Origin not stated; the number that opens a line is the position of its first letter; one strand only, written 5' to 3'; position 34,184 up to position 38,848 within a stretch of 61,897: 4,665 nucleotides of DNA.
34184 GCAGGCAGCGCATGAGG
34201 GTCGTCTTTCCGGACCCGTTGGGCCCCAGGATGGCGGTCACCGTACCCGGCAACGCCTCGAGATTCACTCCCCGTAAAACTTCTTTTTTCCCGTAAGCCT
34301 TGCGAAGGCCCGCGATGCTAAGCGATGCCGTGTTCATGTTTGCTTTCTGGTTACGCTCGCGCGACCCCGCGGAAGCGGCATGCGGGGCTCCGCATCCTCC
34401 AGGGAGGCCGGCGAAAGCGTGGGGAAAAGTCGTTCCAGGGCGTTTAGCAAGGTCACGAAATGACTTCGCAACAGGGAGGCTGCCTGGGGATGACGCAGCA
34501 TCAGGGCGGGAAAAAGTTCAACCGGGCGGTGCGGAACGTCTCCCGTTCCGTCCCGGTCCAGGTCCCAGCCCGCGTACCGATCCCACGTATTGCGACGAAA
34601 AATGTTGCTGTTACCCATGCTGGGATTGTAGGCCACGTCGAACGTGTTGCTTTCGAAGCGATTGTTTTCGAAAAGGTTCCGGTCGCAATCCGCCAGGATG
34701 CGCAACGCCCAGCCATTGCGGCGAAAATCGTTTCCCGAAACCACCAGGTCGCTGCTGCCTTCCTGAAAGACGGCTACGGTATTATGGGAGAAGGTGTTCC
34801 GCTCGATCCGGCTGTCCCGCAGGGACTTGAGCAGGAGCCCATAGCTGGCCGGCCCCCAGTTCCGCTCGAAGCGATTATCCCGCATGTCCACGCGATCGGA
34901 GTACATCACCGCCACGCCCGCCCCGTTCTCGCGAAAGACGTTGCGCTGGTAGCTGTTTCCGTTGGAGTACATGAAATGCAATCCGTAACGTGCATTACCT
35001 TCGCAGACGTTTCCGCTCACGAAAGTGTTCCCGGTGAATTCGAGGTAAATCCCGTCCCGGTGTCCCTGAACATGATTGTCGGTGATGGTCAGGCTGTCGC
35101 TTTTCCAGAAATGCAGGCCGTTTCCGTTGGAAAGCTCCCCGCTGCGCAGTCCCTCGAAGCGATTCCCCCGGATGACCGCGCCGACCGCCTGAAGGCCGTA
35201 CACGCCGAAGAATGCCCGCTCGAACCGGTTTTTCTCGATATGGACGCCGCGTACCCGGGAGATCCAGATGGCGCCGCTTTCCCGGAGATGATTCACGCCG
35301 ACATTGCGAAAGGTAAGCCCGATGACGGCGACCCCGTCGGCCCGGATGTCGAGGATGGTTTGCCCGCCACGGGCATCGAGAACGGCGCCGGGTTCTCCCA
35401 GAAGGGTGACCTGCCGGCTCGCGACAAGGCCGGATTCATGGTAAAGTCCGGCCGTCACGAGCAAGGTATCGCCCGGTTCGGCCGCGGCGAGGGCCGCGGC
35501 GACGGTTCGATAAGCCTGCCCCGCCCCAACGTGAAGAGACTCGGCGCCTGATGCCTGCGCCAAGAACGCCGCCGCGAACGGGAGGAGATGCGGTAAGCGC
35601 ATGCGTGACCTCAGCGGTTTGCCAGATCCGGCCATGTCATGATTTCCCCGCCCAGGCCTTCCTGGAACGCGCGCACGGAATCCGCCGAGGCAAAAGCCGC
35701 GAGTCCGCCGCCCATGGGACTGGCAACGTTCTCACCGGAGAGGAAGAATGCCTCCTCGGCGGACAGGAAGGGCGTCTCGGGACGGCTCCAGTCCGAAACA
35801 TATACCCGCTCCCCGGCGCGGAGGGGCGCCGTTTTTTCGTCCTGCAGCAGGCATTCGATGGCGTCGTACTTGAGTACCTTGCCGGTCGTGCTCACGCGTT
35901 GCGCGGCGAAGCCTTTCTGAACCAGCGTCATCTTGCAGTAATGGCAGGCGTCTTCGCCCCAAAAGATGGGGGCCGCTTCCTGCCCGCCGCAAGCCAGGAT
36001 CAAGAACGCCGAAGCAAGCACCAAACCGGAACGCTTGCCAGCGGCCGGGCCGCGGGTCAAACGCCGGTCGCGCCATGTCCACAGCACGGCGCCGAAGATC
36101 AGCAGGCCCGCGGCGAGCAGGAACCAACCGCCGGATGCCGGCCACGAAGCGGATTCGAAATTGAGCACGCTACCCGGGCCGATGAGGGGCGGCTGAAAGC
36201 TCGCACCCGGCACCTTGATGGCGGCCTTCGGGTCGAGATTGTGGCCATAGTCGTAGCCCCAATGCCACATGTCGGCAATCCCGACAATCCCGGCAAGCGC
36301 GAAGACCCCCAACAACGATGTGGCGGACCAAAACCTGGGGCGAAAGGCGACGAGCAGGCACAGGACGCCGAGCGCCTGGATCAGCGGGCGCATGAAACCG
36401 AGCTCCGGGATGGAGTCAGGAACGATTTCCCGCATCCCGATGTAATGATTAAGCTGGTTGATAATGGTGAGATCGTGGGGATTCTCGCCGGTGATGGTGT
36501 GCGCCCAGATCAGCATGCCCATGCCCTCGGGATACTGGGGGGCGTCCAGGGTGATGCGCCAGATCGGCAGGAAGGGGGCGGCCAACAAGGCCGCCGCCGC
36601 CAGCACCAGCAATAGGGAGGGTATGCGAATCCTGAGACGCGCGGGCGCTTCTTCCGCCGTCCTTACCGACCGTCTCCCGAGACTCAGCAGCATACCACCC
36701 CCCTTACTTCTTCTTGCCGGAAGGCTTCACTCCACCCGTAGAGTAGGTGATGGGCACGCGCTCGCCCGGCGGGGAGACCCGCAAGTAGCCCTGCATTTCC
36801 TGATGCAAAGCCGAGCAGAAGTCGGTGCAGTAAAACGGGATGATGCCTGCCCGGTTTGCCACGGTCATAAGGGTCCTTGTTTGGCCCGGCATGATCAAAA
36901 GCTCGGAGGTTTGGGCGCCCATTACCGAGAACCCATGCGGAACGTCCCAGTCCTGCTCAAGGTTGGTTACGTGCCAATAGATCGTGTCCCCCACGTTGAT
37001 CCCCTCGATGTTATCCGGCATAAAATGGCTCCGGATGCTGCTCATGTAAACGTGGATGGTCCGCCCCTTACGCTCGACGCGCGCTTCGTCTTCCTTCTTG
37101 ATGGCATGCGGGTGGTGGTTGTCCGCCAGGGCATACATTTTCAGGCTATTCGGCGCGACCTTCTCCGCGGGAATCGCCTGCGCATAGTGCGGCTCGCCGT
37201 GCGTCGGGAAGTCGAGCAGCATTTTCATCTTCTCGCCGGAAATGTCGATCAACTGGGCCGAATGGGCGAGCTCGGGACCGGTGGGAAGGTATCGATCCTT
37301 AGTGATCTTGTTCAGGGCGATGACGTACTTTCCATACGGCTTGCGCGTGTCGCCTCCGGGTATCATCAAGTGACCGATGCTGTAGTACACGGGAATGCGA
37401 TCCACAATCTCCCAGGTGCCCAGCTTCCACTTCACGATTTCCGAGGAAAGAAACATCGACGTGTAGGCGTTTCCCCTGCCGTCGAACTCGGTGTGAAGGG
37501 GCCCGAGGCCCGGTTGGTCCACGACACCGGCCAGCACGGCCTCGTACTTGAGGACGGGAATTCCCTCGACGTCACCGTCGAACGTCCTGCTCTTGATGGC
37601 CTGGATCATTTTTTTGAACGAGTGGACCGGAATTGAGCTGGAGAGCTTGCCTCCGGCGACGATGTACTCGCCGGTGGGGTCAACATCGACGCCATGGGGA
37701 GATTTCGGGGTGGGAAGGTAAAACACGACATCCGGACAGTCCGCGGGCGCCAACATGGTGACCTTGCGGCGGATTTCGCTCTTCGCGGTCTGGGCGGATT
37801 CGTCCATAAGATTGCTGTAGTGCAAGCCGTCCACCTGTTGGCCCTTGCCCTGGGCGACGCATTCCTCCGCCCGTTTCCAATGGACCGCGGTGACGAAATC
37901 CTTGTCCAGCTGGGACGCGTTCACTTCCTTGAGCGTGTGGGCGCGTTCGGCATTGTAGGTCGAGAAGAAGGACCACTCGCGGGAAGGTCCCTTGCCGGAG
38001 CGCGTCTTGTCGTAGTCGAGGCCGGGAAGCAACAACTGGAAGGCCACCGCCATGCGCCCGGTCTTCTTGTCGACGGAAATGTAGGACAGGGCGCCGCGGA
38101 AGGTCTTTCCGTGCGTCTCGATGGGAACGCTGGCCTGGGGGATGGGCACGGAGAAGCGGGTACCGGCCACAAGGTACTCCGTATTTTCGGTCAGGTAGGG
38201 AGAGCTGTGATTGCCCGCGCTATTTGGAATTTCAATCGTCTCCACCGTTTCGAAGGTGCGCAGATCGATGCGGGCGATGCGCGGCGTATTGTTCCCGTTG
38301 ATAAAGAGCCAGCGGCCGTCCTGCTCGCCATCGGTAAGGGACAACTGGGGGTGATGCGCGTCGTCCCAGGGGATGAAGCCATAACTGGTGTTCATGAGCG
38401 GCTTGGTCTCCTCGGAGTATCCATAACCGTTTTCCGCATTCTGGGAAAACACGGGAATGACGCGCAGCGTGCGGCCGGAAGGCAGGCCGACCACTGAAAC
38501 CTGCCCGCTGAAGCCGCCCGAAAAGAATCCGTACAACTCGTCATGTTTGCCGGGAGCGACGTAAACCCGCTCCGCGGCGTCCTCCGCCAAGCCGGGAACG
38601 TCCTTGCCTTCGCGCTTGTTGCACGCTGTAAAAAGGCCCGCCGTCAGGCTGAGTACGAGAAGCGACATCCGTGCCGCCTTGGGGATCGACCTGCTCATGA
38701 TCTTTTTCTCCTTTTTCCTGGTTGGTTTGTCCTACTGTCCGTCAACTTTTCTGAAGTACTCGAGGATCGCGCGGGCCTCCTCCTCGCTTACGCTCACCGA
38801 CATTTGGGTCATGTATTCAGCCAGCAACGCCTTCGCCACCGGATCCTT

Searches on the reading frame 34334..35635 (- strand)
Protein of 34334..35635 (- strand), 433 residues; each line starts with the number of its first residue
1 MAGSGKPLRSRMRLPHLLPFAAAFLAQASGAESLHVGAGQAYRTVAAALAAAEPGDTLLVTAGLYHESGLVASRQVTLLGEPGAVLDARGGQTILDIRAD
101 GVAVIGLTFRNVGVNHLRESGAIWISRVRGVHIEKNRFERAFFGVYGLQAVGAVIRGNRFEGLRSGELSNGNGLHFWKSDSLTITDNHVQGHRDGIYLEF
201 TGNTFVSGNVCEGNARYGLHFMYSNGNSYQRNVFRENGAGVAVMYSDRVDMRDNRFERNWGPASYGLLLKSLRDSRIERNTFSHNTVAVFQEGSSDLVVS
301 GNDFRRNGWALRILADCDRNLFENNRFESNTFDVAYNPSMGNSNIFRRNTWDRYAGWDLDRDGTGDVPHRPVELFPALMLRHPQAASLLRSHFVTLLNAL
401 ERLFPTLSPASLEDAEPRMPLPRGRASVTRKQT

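Call 72: search_protein_families(library=pfam, proteins=[window:34334-35635:-], max_evalue=0.00001)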
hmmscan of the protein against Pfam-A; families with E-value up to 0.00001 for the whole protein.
window:34334-35635:- (433 aa): 3 families
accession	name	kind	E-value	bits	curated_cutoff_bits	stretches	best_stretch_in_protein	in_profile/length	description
PF05048.19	NosD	-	5e-36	124.6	23.6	1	164-343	14-183/212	Periplasmic copper-binding protein (NosD)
PF13229.12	Beta_helix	-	3.9e-28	98.5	25.9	2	122-265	2-140/158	Right handed beta helix region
PF07602.17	DUF1565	-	2.8e-07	30.6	20.3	0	30-251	3-211/257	Protein of unknown function (DUF1565)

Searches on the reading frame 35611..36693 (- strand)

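Call 72: search_protein_families(library=pfam, proteins=[window:35611-36693:-], max_evalue=0.00001)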
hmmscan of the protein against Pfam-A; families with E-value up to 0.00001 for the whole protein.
window:35611-36693:- (360 aa): 1 family
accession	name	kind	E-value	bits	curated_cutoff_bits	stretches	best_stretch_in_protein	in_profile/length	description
PF05573.18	NosL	-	7.5e-13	49.4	24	1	247-357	7-126/131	NosL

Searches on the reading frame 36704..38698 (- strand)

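Call 72: search_protein_families(library=pfam, proteins=[window:36704-38698:-], max_evalue=0.00001)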
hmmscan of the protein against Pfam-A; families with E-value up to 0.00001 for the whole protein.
window:36704-38698:- (664 aa): 1 family
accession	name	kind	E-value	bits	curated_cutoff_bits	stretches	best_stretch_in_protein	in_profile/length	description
PF18764.7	nos_propeller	-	2.4e-37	127.1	30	1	434-504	1-71/71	Nitrous oxide reductase propeller repeat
